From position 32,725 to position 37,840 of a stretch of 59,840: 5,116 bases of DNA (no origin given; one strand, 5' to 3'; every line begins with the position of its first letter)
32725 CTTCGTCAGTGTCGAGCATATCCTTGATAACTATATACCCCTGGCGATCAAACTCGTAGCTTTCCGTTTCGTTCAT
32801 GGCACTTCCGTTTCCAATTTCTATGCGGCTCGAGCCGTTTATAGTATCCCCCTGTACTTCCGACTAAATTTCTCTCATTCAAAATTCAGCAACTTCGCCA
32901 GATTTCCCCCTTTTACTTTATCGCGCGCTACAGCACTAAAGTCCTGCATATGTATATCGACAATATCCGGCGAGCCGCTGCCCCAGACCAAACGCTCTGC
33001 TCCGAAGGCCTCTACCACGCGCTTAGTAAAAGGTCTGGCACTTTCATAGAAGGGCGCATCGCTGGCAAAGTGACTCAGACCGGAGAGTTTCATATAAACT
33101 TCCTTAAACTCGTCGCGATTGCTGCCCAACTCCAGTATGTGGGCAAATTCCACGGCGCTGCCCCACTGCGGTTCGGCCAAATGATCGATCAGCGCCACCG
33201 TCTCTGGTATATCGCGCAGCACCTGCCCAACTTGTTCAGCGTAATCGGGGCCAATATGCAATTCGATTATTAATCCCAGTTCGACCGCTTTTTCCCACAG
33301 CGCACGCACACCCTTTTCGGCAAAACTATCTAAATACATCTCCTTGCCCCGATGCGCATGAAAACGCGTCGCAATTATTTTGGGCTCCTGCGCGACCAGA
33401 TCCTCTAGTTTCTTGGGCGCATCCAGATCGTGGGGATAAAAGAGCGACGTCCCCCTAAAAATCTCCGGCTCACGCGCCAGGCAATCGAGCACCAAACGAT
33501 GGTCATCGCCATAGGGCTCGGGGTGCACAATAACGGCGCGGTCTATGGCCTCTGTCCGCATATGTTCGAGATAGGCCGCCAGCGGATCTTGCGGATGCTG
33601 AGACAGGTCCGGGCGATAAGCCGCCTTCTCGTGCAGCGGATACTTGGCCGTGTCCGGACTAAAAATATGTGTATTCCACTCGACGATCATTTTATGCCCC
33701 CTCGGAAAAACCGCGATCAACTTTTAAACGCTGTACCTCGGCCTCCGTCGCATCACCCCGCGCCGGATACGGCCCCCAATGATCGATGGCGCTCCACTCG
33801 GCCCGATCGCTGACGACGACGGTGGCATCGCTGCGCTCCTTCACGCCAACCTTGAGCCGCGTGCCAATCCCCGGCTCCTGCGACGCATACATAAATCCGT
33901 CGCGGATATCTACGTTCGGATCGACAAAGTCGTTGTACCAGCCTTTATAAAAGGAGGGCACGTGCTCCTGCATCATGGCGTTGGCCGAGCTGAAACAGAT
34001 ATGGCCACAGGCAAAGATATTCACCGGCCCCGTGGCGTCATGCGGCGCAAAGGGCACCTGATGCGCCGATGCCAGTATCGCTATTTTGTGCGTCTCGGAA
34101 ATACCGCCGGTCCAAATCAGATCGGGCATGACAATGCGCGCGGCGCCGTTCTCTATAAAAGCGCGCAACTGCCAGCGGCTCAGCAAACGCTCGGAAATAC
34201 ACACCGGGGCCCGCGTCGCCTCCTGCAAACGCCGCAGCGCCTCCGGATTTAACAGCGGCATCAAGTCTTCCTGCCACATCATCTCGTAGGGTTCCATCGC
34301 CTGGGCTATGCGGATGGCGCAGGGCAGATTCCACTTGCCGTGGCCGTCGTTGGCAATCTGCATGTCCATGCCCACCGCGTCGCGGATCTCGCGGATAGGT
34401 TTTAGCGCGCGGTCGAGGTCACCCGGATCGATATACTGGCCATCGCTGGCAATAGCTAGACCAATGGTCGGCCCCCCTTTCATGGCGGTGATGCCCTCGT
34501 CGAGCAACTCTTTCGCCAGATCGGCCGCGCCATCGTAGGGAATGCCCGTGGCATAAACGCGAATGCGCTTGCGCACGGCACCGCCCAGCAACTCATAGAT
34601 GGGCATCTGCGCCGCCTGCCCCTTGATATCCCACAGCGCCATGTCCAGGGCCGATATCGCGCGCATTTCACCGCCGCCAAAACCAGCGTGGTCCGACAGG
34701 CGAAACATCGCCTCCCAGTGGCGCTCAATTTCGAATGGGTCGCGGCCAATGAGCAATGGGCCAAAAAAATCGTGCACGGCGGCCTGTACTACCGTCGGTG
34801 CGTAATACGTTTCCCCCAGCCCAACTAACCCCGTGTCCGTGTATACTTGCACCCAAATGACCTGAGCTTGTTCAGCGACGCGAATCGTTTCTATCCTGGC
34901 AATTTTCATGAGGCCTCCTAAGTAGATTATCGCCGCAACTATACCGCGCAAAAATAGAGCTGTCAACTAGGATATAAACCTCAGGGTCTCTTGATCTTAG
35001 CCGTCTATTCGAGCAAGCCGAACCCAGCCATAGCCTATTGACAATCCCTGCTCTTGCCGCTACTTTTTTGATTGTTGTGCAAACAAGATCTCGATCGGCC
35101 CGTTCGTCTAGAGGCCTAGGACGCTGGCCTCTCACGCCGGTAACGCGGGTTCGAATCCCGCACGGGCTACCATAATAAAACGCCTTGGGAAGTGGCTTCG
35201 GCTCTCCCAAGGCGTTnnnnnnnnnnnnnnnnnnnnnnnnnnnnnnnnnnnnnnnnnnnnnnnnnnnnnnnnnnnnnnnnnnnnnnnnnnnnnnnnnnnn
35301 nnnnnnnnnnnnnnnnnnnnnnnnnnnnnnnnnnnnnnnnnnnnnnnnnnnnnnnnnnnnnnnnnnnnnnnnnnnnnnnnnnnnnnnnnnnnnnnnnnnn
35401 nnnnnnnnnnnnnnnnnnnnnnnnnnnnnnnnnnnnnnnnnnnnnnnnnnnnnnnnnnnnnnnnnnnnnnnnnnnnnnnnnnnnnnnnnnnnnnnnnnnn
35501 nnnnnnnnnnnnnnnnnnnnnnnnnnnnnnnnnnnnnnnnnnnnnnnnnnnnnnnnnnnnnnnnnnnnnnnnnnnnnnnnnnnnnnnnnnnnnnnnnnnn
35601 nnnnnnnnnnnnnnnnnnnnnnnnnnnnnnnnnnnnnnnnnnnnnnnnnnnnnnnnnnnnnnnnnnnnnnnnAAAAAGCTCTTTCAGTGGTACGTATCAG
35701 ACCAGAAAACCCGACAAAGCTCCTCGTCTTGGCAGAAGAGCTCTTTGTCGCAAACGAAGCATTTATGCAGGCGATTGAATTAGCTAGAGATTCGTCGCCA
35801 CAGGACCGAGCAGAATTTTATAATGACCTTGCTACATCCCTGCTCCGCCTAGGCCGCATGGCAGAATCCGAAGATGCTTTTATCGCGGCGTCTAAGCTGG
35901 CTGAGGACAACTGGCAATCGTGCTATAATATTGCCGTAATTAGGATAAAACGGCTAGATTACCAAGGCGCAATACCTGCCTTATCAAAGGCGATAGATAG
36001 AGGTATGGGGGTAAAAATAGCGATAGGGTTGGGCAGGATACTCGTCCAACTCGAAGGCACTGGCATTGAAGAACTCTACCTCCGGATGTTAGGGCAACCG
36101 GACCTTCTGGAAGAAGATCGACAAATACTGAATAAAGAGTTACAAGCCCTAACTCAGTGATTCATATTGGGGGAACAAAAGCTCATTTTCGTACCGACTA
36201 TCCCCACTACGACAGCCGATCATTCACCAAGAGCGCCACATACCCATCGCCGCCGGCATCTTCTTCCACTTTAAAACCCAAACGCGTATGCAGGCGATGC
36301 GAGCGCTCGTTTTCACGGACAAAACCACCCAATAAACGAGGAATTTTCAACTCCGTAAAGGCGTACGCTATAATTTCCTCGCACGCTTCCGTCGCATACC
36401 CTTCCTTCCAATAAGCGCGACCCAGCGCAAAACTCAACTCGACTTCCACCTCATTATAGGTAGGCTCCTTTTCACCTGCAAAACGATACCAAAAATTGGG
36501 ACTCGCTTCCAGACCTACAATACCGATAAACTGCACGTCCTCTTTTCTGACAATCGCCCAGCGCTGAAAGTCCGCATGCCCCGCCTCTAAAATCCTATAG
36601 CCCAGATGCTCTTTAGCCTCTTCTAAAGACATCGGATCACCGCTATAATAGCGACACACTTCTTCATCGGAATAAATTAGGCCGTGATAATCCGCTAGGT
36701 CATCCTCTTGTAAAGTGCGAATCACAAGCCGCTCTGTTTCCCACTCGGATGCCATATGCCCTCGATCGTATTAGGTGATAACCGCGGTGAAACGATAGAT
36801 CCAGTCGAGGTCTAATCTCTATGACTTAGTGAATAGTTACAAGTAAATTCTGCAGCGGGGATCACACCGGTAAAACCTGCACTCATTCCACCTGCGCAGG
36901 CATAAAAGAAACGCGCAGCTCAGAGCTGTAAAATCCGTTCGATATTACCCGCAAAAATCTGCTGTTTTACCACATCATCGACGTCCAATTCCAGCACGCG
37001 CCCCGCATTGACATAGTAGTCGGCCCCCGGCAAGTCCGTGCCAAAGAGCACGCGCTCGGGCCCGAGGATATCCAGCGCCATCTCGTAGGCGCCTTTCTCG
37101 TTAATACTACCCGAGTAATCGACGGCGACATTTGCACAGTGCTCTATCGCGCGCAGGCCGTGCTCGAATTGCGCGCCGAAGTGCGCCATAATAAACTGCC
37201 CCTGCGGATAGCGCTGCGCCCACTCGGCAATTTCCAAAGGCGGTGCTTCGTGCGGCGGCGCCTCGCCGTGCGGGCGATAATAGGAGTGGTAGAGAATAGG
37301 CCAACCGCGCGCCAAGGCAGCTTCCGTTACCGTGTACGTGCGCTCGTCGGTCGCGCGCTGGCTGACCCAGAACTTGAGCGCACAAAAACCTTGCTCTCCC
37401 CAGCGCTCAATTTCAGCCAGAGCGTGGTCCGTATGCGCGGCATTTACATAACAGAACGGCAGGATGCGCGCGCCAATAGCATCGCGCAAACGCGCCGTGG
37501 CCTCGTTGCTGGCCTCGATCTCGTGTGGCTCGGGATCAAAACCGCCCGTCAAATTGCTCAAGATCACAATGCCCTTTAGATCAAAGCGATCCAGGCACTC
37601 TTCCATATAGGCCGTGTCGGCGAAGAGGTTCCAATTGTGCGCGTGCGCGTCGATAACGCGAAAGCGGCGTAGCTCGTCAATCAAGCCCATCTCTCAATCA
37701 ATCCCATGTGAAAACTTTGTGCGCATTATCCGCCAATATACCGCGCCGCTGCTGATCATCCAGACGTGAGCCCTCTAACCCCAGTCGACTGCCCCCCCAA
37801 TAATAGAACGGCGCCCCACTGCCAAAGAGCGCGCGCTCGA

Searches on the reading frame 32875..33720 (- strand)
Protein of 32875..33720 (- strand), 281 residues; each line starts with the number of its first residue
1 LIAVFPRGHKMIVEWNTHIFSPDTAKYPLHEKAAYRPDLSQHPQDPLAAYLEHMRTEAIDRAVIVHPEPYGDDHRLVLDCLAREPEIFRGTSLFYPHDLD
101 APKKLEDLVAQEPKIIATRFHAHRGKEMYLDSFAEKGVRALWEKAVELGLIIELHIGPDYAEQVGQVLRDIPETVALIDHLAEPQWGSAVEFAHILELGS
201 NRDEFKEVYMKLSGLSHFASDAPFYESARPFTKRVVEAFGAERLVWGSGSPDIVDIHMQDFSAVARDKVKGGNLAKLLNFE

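Call 9: search_protein_families(library=pfam, proteins=[window:32875-33720:-], max_evalue=0.001)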
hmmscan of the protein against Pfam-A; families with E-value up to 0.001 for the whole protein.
window:32875-33720:- (281 aa): 1 family
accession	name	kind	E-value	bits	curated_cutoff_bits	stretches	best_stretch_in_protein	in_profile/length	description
PF04909.20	Amidohydro_2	-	3.7e-28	99.6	26.4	1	24-260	12-257/289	Amidohydrolase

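Call 25: search_protein_families(library=padloc, proteins=[window:32875-33720:-], max_evalue=0.01)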
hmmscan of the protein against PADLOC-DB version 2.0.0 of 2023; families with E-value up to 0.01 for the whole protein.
window:32875-33720:- (281 aa): 0 families

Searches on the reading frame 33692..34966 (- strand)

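Call 9: search_protein_families(library=pfam, proteins=[window:33692-34966:-], max_evalue=0.001)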
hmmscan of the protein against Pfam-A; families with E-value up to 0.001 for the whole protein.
window:33692-34966:- (424 aa): 2 families
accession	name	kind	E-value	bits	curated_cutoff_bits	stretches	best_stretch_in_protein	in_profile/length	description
PF13378.12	MR_MLE_C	-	1.2e-50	172.7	29.4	1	148-372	3-216/219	Enolase C-terminal domain-like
PF02746.21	MR_MLE_N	-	5.5e-21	75.4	22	1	31-128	23-117/117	Mandelate racemase / muconate lactonizing enzyme, N-terminal domain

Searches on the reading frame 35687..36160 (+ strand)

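Call 9: search_protein_families(library=pfam, proteins=[window:35687-36160:+], max_evalue=0.001)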
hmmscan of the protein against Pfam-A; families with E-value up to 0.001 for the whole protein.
window:35687-36160:+ (157 aa): 5 families
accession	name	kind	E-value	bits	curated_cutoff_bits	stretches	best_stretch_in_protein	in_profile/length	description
PF13432.12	TPR_16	-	1.9e-07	31.9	32.7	1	47-107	2-62/65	Tetratricopeptide repeat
PF00515.34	TPR_1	-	5.9e-07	29.5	27.8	0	78-104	3-29/34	Tetratricopeptide repeat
PF07719.23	TPR_2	-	9.4e-07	28.9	27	0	42-75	1-34/34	Tetratricopeptide repeat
PF13181.12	TPR_8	-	2.4e-06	27.7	25.7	0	42-75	1-34/34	Tetratricopeptide repeat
PF13424.12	TPR_12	-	0.00011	22.8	30.1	0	41-102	2-71/77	Tetratricopeptide repeat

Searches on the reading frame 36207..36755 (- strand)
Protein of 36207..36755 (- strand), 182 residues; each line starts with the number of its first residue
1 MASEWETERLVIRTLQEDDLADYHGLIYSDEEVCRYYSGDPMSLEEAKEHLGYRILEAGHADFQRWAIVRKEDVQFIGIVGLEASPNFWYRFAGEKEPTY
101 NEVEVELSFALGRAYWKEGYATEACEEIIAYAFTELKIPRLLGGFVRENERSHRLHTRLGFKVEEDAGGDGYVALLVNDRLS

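Call 9: search_protein_families(library=pfam, proteins=[window:36207-36755:-], max_evalue=0.001)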
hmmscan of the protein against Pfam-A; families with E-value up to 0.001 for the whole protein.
window:36207-36755:- (182 aa): 3 families
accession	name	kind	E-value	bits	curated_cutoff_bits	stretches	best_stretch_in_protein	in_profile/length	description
PF13302.13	Acetyltransf_3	-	7.6e-29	101.6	25.4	1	9-162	1-138/138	Acetyltransferase (GNAT) domain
PF00583.31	Acetyltransf_1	-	2.1e-08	34.9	20.7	1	51-161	19-116/116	Acetyltransferase (GNAT) family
PF13420.13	Acetyltransf_4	-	4.3e-05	24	24.3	1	12-166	1-139/155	Acetyltransferase (GNAT) domain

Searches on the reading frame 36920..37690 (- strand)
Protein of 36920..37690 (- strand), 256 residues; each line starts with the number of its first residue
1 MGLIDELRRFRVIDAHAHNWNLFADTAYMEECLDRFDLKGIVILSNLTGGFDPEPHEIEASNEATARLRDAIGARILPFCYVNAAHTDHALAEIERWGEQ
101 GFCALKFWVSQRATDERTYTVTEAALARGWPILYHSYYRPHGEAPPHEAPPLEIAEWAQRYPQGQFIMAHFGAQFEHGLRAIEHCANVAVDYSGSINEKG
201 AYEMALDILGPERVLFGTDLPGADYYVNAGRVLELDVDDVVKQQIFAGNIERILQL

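Call 9: search_protein_families(library=pfam, proteins=[window:36920-37690:-], max_evalue=0.001)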
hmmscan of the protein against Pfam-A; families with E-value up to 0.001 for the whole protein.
window:36920-37690:- (256 aa): 1 family
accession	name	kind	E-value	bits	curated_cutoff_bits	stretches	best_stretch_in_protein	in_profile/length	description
PF04909.20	Amidohydro_2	-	8.6e-22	78.6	26.4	1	13-255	1-288/289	Amidohydrolase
